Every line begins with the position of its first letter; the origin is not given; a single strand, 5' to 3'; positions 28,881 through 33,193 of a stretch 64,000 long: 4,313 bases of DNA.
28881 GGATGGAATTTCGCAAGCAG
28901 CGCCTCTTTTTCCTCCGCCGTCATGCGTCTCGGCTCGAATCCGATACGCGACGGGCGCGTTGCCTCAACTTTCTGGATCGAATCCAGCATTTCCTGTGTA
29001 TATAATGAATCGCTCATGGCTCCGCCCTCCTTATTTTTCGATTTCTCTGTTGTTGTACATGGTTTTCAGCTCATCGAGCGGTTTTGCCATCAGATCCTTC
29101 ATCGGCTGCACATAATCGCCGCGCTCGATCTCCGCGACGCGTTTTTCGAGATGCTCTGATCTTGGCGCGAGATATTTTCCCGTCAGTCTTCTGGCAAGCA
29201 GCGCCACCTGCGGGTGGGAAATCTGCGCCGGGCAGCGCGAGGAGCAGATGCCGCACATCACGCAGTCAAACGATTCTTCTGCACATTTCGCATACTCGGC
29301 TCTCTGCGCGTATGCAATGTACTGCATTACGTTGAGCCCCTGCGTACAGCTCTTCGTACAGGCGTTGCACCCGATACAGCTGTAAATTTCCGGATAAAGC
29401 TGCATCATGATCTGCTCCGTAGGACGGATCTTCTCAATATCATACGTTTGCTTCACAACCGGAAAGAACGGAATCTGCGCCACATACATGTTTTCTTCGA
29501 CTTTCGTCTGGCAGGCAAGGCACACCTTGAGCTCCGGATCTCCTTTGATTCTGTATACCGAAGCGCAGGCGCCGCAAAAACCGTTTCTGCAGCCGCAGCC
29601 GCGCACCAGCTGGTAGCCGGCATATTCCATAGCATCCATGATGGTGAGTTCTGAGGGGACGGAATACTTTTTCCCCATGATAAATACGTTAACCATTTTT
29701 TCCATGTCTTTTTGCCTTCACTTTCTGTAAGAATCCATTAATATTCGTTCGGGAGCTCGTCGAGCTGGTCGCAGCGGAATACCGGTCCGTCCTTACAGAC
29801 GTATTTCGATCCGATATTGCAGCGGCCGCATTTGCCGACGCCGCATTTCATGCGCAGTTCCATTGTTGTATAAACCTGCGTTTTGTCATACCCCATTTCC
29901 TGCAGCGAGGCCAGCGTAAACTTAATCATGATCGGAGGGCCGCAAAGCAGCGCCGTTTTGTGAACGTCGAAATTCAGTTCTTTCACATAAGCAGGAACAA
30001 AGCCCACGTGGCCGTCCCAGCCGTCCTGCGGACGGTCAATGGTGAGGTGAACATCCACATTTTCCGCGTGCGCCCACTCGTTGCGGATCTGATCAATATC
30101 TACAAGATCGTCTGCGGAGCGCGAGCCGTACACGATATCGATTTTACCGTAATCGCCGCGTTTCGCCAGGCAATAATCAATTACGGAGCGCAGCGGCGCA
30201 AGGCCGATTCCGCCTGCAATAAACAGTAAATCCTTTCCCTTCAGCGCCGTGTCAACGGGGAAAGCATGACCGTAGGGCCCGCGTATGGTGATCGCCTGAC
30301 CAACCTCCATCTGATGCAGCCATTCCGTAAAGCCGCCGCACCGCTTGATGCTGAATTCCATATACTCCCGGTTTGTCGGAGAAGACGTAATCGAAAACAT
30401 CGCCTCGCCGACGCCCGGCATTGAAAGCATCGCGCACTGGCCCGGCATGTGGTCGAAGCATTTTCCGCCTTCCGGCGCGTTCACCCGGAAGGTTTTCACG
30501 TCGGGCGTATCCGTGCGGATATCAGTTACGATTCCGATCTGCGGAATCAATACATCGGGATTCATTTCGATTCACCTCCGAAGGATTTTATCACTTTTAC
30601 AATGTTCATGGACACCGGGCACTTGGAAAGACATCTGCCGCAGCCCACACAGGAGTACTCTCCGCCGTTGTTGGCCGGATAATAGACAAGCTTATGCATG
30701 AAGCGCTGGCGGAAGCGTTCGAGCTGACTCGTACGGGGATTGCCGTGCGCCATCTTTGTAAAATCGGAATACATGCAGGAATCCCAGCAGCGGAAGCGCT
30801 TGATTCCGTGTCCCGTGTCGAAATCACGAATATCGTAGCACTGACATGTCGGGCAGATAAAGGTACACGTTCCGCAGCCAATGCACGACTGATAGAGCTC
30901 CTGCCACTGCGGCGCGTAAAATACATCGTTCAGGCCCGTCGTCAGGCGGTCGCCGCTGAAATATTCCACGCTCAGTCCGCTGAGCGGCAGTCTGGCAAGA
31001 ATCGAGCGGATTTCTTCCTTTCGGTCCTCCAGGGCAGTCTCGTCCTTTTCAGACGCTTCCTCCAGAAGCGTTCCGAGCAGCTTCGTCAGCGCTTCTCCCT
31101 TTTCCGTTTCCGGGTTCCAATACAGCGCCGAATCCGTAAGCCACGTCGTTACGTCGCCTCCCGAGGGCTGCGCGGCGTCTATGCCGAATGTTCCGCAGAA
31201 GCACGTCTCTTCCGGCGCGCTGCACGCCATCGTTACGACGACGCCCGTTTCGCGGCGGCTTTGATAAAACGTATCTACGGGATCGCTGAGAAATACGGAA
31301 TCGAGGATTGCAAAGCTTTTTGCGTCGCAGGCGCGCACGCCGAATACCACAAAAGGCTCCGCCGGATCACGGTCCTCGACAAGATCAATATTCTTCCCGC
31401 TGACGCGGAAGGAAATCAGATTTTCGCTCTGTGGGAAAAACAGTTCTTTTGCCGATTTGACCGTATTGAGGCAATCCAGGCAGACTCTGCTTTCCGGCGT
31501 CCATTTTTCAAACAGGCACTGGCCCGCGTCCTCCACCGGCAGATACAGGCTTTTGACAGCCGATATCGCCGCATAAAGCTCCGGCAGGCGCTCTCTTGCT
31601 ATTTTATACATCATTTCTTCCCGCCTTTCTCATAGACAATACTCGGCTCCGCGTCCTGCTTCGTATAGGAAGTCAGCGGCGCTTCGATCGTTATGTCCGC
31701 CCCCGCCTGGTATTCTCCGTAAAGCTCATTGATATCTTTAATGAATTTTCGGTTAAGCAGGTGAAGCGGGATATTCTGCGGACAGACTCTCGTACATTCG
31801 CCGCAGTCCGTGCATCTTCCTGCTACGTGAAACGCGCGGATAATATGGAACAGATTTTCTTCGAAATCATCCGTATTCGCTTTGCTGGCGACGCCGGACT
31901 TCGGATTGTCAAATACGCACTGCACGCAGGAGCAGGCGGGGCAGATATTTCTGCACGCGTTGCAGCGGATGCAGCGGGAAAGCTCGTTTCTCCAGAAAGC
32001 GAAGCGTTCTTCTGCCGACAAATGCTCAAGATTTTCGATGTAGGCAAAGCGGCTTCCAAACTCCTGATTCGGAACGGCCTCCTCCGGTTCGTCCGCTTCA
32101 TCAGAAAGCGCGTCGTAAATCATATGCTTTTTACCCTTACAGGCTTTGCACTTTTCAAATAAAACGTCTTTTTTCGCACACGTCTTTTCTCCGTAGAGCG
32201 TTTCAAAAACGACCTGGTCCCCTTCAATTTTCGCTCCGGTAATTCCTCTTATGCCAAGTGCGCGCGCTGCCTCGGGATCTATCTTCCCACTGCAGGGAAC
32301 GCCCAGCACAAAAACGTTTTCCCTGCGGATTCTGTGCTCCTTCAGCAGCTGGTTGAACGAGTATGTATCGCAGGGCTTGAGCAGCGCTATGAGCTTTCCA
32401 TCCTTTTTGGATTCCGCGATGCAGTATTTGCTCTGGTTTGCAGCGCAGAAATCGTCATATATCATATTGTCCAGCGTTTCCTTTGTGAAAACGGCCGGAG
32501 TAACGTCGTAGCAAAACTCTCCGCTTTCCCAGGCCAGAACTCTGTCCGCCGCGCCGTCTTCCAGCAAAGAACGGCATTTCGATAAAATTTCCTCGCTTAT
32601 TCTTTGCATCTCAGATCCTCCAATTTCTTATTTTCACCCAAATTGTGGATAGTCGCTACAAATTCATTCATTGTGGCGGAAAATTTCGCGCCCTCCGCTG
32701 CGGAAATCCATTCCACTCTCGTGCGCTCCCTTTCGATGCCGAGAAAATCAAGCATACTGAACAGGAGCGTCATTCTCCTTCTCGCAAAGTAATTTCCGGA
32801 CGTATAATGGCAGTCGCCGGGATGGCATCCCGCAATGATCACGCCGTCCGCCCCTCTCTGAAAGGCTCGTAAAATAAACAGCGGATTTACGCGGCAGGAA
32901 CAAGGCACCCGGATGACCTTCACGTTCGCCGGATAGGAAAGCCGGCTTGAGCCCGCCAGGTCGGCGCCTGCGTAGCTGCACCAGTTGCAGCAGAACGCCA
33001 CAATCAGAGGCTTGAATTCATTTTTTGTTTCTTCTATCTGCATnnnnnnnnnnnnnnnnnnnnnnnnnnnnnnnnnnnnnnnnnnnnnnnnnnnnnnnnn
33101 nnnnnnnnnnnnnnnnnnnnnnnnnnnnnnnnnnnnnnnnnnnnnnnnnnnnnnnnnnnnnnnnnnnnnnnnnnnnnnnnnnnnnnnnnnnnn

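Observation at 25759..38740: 13-gene operon coupling MDH-fumarase to HdrABC/MvhD/FlxABC and a soluble FrdAB plus an AAE exporter: candidate Flx-Hdr-dependent (electron-bifurcating?) fumarate reductase module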

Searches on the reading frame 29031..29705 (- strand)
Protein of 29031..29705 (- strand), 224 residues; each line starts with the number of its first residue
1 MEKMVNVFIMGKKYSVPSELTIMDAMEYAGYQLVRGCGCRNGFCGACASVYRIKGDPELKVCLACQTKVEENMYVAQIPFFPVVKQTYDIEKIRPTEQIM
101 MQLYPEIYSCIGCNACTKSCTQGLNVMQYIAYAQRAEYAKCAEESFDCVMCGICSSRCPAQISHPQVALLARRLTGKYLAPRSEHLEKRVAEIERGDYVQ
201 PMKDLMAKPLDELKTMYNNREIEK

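Call 4: search_protein_families(library=pfam, proteins=[window:29031-29705:-], max_evalue=0.01)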
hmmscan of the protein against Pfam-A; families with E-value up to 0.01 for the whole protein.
window:29031-29705:- (224 aa): 9 families
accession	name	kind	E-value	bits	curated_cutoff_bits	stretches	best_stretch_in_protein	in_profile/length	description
PF12838.12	Fer4_7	-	2.5e-06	28.3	27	1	109-162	1-52/52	4Fe-4S dicluster domain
PF13187.11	Fer4_9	-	2.9e-06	27.6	27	1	110-161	2-50/52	4Fe-4S dicluster domain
PF13183.11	Fer4_8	-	3.7e-06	27.8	27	2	107-162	2-68/68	4Fe-4S dicluster domain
PF13510.11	Fer2_4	-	6.6e-06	26.5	22.8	1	3-76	2-78/82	2Fe-2S iron-sulfur cluster binding domain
PF14697.11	Fer4_21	-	5.9e-05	23.6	35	1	109-160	7-53/59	4Fe-4S dicluster domain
PF00111.32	Fer2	-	5.9e-05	23.4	21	1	11-69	5-76/77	2Fe-2S iron-sulfur cluster binding domain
PF13534.11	Fer4_17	-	0.0002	22.3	22.2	1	110-162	2-60/61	4Fe-4S dicluster domain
PF13237.11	Fer4_10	-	0.00048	20.5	25.5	1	109-159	8-53/53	4Fe-4S dicluster domain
PF13085.11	Fer2_3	-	0.00066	20.1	27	1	33-85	46-96/107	2Fe-2S iron-sulfur cluster binding domain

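Call 6: search_protein_families(library=ncbifam, proteins=[window:29031-29705:-], max_evalue=0.001)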
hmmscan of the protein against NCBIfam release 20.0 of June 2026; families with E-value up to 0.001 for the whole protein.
window:29031-29705:- (224 aa): 16 families
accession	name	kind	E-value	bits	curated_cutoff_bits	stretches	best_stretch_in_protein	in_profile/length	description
NF004898.0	PRK06259.1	equivalog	5.5e-11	41.8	385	1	12-86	19-93/488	fumarate reductase (CoM/CoB) subunit TfrB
TIGR01945.1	rnfC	subfamily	1.4e-10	40.3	245.95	1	82-165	341-421/435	RnfABCDGE type electron transport complex subunit C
NF003454.1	PRK05035.1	equivalog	9.3e-09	34.3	345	1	82-162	344-422/556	electron transport complex subunit RsxC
TIGR00314.1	cdhA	equivalog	3.8e-08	31.6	781.3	1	84-163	378-454/784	CO dehydrogenase/acetyl-CoA synthase complex subunit alpha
TIGR00384.1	dhsB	subfamily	4.6e-08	32.8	88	1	14-86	17-95/222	succinate dehydrogenase and fumarate reductase iron-sulfur protein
NF004616.0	PRK05950.1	subfamily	4.8e-07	29.2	228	0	133-166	134-167/238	succinate dehydrogenase iron-sulfur subunit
TIGR01971.1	NuoI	subfamily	3.2e-06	26.7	113.05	1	97-161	31-96/121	NADH-quinone oxidoreductase, chain I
NF041837.1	rnfC_Methano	equivalog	5.9e-06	25.4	650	1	81-167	335-418/438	Rnf electron transport complex subunit RnfC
NF040763.1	FeFe_hydrog_A6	exception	1.7e-05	23.5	765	0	5-76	1-72/571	NADH-dependent [FeFe] hydrogenase, group A6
TIGR02912.1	sulfite_red_C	equivalog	7.1e-05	21.9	324.1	1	106-161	167-216/314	sulfite reductase subunit C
NF010071.0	PRK13552.1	equivalog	0.00012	21.4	264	0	38-84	56-100/241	fumarate reductase iron-sulfur subunit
NF042909.1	FMH_DH_FwdF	exception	0.00012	21.3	375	1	108-161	15-70/336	tungsten-dependent formylmethanofuran dehydrogenase subunit FwdF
TIGR03048.1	PS_I_psaC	equivalog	0.0002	21.5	130.65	1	109-169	9-68/80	photosystem I iron-sulfur center protein PsaC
TIGR02512.1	FeFe_hydrog_A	subfamily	0.00022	20.2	405.95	1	108-161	7-65/375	[FeFe] hydrogenase, group A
NF006183.0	PRK08318.1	equivalog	0.00044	19.1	335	1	103-161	335-392/422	NAD-dependent dihydropyrimidine dehydrogenase subunit PreA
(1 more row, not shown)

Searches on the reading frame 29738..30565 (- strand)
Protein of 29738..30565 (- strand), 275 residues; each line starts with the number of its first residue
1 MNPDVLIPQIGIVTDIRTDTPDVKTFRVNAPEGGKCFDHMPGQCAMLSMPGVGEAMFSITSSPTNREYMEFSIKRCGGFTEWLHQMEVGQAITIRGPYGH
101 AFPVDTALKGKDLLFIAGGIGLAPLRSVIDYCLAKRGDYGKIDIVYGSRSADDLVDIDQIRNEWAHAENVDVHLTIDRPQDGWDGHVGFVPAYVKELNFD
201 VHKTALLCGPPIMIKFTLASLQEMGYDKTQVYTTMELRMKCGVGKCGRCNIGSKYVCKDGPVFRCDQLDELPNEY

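Call 4: search_protein_families(library=pfam, proteins=[window:29738-30565:-], max_evalue=0.01)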
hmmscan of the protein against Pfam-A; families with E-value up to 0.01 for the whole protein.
window:29738-30565:- (275 aa): 3 families
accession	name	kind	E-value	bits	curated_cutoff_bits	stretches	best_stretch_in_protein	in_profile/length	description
PF00175.26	NAD_binding_1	-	6.6e-16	59.4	22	1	115-217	1-107/109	Oxidoreductase NAD-binding domain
PF10418.14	DHODB_Fe-S_bind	-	3.3e-10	40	23.9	1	236-268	1-40/41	Iron-sulfur cluster binding domain of dihydroorotate dehydrogenase B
PF00970.30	FAD_binding_6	-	2.6e-07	31.3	21.1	1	18-101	9-97/99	Oxidoreductase FAD-binding domain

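Call 6: search_protein_families(library=ncbifam, proteins=[window:29738-30565:-], max_evalue=0.001)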
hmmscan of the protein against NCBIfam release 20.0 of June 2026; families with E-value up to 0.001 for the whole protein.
window:29738-30565:- (275 aa): 24 families
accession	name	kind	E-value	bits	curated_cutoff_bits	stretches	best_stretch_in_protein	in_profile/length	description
NF006220.0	PRK08345.1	subfamily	5.1e-68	229.5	395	1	18-264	22-283/294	cytochrome-c3 hydrogenase subunit gamma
NF040835.1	sulfhyd_HydG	equivalog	8.5e-58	195.9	650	1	19-264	30-280/292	NADPH-dependent hydrogenase/sulfhydrogenase 1 subunit gamma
NF040830.1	sulfhyd_ShyC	equivalog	1.1e-53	182.3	600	1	18-264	16-277/288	NAD(P)-dependent hydrogenase/sulfhydrogenase 2 subunit gamma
TIGR02911.1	sulfite_red_B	equivalog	9.1e-53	179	288.6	1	6-264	3-252/261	anaerobic sulfite reductase subunit AsrB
NF000796.0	PRK00054.1-1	equivalog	7.3e-49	166.3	224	1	12-269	7-236/254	dihydroorotate dehydrogenase electron transfer subunit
NF000798.0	PRK00054.1-3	equivalog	3.2e-28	99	219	1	37-267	29-241/244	dihydroorotate dehydrogenase electron transfer subunit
NF045803.1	MethMoxFADbindMmoC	equivalog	4.7e-24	84.8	500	1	31-233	132-337/343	aromatic/alkene monooxygenase hydroxylase FAD-binding subunit MmoC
NF040810.1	BenC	equivalog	7.1e-24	84.6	430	1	13-232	109-326/333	benzoate 1,2-dioxygenase electron transfer component BenC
NF000799.0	PRK00054.1-4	equivalog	7.9e-23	80.8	314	1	71-267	69-255/258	dihydroorotate dehydrogenase electron transfer subunit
NF008822.0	PRK11872.1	equivalog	1.1e-22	80.5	402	1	11-233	109-332/341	anthranilate 1,2-dioxygenase electron transfer component AntC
NF000797.0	PRK00054.1-2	equivalog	2.5e-20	72.8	270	1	77-266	83-263/267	dihydroorotate dehydrogenase electron transfer subunit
TIGR01941.1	nqrF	equivalog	1.2e-19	70.5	295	1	75-231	238-398/405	NADH:ubiquinone reductase (Na(+)-transporting) subunit F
NF009414.0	PRK12778.1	equivalog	9e-19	67.2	1103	1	20-269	11-249/752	bifunctional dihydroorotate dehydrogenase B NAD binding subunit/NADPH-dependent glutamate synthase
NF005963.0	PRK08051.1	equivalog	9.2e-19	67.7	230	1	35-232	27-226/233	NAD(P)H-flavin reductase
NF058606.1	GlBtMonoRdsGbcB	equivalog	2.8e-18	65.9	500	1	18-230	23-241/362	glycine betaine monooxygenase reductase subunit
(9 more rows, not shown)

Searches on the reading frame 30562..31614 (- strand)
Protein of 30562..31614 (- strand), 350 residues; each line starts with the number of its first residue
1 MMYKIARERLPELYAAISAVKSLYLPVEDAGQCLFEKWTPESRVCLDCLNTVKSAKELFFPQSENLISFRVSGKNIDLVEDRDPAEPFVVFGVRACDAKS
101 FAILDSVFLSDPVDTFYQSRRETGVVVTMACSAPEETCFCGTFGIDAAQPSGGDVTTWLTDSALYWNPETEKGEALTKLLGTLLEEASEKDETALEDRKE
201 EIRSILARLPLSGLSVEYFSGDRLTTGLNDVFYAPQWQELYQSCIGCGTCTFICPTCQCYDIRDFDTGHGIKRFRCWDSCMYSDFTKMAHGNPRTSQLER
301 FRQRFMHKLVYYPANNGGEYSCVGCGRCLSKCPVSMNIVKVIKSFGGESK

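Call 4: search_protein_families(library=pfam, proteins=[window:30562-31614:-], max_evalue=0.01)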
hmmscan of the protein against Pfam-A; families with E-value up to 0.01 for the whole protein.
window:30562-31614:- (350 aa): 13 families
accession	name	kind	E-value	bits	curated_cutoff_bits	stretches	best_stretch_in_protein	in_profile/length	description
PF17179.9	Fer4_22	-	2e-30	105.9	27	1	243-335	1-94/95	4Fe-4S dicluster domain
PF00037.32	Fer4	-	9.2e-07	28.9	21.1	2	243-256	7-20/24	4Fe-4S binding domain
PF13183.11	Fer4_8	-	1.2e-05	26.2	27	1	242-335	3-67/68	4Fe-4S dicluster domain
PF13534.11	Fer4_17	-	3.4e-05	24.7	22.2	0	235-255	37-57/61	4Fe-4S dicluster domain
PF12797.12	Fer4_2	-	4.4e-05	23.6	24.5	1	242-256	8-22/22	4Fe-4S binding domain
PF25160.1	LdpA_Fe-S-bd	-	6.3e-05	23.1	27.6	1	321-335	27-41/49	LdpA Fe-S cluster-binding domain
PF13237.11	Fer4_10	-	9.5e-05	22.7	25.5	1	321-334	8-21/53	4Fe-4S dicluster domain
PF13187.11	Fer4_9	-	0.00031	21.1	27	1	276-335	8-50/52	4Fe-4S dicluster domain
PF12800.12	Fer4_4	-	0.00093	19.8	24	0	320-334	2-16/17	4Fe-4S binding domain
PF12838.12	Fer4_7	-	0.0022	18.9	27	0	243-335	1-51/52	4Fe-4S dicluster domain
PF13484.11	Fer4_16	-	0.0036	18.5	30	0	239-255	48-64/66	4Fe-4S double cluster binding domain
PF12837.12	Fer4_6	-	0.004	17.5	25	0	321-334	8-21/24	4Fe-4S binding domain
PF14697.11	Fer4_21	-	0.0086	16.6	35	1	321-335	40-54/59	4Fe-4S dicluster domain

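Call 6: search_protein_families(library=ncbifam, proteins=[window:30562-31614:-], max_evalue=0.001)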
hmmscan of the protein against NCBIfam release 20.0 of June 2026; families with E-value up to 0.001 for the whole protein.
window:30562-31614:- (350 aa): 7 families
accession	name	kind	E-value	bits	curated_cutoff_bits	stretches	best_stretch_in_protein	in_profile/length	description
NF040829.1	sulfhyd_ShyB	equivalog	1.1e-50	172.6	690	1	4-345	5-329/334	NAD(P)-dependent hydrogenase/sulfhydrogenase 2 subunit beta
NF040833.1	sulfhyd_HydB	equivalog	1.8e-43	148.8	750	1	4-344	5-334/367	NADPH-dependent hydrogenase/sulfhydrogenase 1 subunit beta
TIGR02910.1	sulfite_red_A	equivalog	1.2e-37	129.9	323.15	1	54-343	61-324/334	anaerobic sulfite reductase subunit AsrA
NF038196.1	ferrodoxin_EFR1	subfamily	9e-06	25.9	75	0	311-335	175-199/242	EFR1 family ferrodoxin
NF004914.0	PRK06273.1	equivalog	3.1e-05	23.8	163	0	241-257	50-66/167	ferredoxin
NF004537.0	PRK05888.1-3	equivalog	0.0006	19.4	163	0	237-257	108-128/204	NADH-quinone oxidoreductase subunit NuoI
NF041890.1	hdrC_Methbact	equivalog_domain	0.00081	19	270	0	238-259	26-46/192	ferredoxin:CoB-CoM heterodisulfide reductase subunit HdrC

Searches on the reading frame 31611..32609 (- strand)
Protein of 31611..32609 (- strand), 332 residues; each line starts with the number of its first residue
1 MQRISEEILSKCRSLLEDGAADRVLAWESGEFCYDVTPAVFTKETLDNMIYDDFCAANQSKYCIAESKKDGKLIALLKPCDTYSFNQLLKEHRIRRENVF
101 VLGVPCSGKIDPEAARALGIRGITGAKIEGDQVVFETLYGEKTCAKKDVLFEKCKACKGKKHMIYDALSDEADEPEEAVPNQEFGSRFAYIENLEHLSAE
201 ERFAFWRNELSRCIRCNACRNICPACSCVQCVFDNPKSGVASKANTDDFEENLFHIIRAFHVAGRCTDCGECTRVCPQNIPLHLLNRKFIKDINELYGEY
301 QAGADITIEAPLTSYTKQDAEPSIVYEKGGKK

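Call 4: search_protein_families(library=pfam, proteins=[window:31611-32609:-], max_evalue=0.01)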
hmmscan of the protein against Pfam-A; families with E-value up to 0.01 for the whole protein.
window:31611-32609:- (332 aa): 10 families
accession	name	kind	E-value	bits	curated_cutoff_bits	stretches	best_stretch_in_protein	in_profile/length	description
PF13183.11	Fer4_8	-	8.5e-09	36.3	27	1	209-280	1-68/68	4Fe-4S dicluster domain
PF00037.32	Fer4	-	8.4e-07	29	21.1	1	264-280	6-22/24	4Fe-4S binding domain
PF13534.11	Fer4_17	-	7.7e-06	26.8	22.2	1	212-280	1-60/61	4Fe-4S dicluster domain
PF13237.11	Fer4_10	-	8.3e-06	26.1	25.5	2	263-283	6-22/53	4Fe-4S dicluster domain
PF13187.11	Fer4_9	-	1.2e-05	25.6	27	1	212-279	1-50/52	4Fe-4S dicluster domain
PF12797.12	Fer4_2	-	1.2e-05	25.4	24.5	2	209-225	6-22/22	4Fe-4S binding domain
PF12837.12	Fer4_6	-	0.00077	19.7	25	1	263-277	6-20/24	4Fe-4S binding domain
PF13484.11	Fer4_16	-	0.0014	19.8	30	1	212-279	1-66/66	4Fe-4S double cluster binding domain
PF12838.12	Fer4_7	-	0.0028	18.5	27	1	212-280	1-52/52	4Fe-4S dicluster domain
PF04432.18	FrhB_FdhB_C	-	0.0045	17.3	23.3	0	72-121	3-51/150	Coenzyme F420 hydrogenase/dehydrogenase, beta subunit C terminus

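Call 6: search_protein_families(library=ncbifam, proteins=[window:31611-32609:-], max_evalue=0.001)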
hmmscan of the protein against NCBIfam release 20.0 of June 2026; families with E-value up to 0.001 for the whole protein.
window:31611-32609:- (332 aa): 15 families
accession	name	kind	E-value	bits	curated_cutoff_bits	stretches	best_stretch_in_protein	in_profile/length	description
NF045670.1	quin_L_LdhH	equivalog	1.8e-07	29.8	800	1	208-294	301-384/706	L-lactate dehydrogenase (quinone) large subunit LdhH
NF003454.1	PRK05035.1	equivalog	4.2e-06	25.5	345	1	209-287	365-429/556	electron transport complex subunit RsxC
TIGR00273.1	TIGR00273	equivalog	1.1e-05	24.5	444.8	1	211-295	293-374/432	LutB/LldF family L-lactate oxidation iron-sulfur protein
TIGR02176.1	pyruv_ox_red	equivalog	2e-05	22.6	911.35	1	205-284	679-759/1167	pyruvate:ferredoxin (flavodoxin) oxidoreductase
NF004898.0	PRK06259.1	equivalog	2.6e-05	23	385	1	208-281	131-203/488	fumarate reductase (CoM/CoB) subunit TfrB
TIGR00384.1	dhsB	subfamily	4e-05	23.2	88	1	207-280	136-212/222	succinate dehydrogenase and fumarate reductase iron-sulfur protein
NF009226.0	PRK12576.1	equivalog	4.2e-05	23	344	1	196-283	141-227/317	succinate dehydrogenase/fumarate reductase iron-sulfur subunit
TIGR02512.1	FeFe_hydrog_A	subfamily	5.1e-05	22.3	405.95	1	209-279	5-65/375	[FeFe] hydrogenase, group A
TIGR01945.1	rnfC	subfamily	8.3e-05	21.3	245.95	1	208-283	360-421/435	RnfABCDGE type electron transport complex subunit C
NF040833.1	sulfhyd_HydB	equivalog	8.6e-05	21.5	750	0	197-230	217-250/367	NADPH-dependent hydrogenase/sulfhydrogenase 1 subunit beta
NF005746.0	PRK07570.1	subfamily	0.00012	21.4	243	1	209-286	155-234/250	succinate dehydrogenase/fumarate reductase iron-sulfur subunit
NF038196.1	ferrodoxin_EFR1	subfamily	0.00022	21.3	75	0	249-279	169-199/242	EFR1 family ferrodoxin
NF008369.0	PRK11168.1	equivalog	0.00027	20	278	1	208-287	8-81/401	anaerobic glycerol-3-phosphate dehydrogenase subunit C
NF040763.1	FeFe_hydrog_A6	exception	0.00046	18.7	765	1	203-279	138-203/571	NADH-dependent [FeFe] hydrogenase, group A6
NF004616.0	PRK05950.1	subfamily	0.00096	18.4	228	0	208-282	144-222/238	succinate dehydrogenase iron-sulfur subunit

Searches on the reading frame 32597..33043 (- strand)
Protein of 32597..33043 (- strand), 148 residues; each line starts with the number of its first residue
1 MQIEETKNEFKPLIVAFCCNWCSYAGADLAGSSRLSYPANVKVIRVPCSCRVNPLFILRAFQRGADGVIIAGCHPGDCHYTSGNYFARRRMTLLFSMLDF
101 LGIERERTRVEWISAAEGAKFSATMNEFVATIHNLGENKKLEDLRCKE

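Call 4: search_protein_families(library=pfam, proteins=[window:32597-33043:-], max_evalue=0.01)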
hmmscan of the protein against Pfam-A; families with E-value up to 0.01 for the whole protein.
window:32597-33043:- (148 aa): 2 families
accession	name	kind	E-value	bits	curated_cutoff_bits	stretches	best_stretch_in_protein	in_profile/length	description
PF02662.21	FlpD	-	1.4e-55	187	22.3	1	14-136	1-123/123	Methyl-viologen-reducing hydrogenase, delta subunit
PF20097.4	DUF6487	-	0.0083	17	24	0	106-148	15-57/67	Domain of unknown function (DUF6487)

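Call 6: search_protein_families(library=ncbifam, proteins=[window:32597-33043:-], max_evalue=0.001)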
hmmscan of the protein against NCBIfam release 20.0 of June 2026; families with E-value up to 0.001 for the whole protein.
window:32597-33043:- (148 aa): 4 families
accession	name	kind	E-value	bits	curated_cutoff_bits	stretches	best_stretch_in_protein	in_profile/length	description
NF040770.1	hetero_SS_HdrA2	exception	1.6e-53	182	1100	1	7-139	643-775/777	CoB-CoM heterodisulfide reductase HdrA2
NF045873.1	F420_non_VhuD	exception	1e-39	135.6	215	1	12-138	2-128/132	F420-non-reducing hydrogenase iron-sulfur subunit VhuD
NF041891.1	hdrA_Methbact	equivalog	7.3e-12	44.3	1300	1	7-115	639-741/762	ferredoxin:CoB-CoM heterodisulfide reductase subunit HdrA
NF041778.1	hetero_SS_HdrA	equivalog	2.1e-08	32.5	1400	1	14-72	656-714/771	ferredoxin:CoB-CoM heterodisulfide reductase subunit HdrA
